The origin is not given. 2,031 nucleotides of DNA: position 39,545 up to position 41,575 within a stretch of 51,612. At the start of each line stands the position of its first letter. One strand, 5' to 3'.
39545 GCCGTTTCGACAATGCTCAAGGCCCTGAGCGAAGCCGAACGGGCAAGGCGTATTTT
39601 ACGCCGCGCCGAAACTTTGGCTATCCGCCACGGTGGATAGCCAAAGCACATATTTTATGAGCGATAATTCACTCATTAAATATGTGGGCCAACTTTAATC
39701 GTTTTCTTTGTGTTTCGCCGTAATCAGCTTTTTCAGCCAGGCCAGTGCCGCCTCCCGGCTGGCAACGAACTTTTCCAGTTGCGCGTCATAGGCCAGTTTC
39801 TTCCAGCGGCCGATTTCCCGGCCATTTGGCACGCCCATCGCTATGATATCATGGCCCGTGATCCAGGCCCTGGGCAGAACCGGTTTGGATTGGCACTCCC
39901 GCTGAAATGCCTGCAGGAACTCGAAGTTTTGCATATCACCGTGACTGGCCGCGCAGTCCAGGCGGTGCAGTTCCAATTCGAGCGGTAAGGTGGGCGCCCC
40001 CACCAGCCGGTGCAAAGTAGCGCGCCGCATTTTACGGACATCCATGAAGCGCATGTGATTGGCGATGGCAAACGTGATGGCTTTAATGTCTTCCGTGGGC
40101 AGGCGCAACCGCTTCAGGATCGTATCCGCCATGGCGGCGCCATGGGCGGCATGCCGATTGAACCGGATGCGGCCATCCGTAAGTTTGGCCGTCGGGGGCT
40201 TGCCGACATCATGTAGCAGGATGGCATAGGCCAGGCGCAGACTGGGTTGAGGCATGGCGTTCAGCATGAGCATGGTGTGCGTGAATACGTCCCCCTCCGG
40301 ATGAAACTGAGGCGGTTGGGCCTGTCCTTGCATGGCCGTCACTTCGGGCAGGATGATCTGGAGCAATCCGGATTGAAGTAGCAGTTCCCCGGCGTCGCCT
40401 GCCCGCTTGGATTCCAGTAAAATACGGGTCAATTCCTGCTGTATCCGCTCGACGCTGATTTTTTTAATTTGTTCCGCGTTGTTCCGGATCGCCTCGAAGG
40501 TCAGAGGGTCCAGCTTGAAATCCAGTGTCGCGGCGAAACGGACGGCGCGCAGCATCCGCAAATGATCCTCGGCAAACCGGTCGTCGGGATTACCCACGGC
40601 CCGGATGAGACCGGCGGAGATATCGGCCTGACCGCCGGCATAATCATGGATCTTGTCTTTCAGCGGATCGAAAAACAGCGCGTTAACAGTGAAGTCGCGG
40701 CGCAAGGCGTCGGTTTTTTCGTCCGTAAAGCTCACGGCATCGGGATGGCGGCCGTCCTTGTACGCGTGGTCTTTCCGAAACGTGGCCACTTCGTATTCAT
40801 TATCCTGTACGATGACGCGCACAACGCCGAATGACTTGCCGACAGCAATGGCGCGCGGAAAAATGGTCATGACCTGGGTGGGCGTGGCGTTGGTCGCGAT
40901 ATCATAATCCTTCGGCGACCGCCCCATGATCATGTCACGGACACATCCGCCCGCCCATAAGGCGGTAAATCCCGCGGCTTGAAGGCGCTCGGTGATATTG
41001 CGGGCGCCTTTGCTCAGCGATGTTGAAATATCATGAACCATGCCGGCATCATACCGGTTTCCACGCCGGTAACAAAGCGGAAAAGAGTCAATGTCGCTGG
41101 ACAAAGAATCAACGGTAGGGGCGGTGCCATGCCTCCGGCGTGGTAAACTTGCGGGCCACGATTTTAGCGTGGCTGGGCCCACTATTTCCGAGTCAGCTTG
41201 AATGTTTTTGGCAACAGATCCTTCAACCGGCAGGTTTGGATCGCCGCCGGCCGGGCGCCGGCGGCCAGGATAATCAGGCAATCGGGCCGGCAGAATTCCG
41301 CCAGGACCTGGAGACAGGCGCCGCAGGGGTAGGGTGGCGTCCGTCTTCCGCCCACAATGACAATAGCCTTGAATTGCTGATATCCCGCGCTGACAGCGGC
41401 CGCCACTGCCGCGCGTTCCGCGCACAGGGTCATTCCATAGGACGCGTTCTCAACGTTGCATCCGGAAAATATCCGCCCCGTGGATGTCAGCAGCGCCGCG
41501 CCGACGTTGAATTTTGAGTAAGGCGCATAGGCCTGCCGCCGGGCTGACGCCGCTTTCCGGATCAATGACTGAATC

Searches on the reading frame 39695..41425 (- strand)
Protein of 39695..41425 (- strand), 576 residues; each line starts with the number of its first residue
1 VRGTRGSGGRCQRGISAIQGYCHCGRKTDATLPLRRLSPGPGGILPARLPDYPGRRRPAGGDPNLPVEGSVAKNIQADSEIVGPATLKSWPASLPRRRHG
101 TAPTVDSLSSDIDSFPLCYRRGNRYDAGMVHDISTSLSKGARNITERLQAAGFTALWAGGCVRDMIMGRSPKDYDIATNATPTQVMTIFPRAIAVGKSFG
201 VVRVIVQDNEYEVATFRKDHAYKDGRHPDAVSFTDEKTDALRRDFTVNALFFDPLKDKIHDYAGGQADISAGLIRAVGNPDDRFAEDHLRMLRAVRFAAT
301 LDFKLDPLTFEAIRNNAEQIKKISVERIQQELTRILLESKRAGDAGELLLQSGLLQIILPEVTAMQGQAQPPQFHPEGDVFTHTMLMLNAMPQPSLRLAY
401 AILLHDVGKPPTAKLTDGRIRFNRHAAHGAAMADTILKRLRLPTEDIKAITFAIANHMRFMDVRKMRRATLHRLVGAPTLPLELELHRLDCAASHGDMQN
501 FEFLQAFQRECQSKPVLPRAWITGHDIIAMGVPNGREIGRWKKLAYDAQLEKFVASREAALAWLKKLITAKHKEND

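Call 65: search_protein_families(library=pfam, proteins=[window:39695-41425:-], max_evalue=0.00001)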
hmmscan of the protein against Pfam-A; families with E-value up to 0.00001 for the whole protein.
window:39695-41425:- (576 aa): 3 families
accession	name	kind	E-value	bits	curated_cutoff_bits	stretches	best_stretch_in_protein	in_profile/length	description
PF01743.26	PolyA_pol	-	7.9e-37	126.8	23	1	158-275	4-126/126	Poly A polymerase head domain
PF12627.12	PolyA_pol_RNAbd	-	2.7e-16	59.5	22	1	302-364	1-62/64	Probable RNA and SrmB- binding site of polymerase A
PF01966.28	HD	-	1.7e-06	28.7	22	1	393-476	22-97/116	HD domain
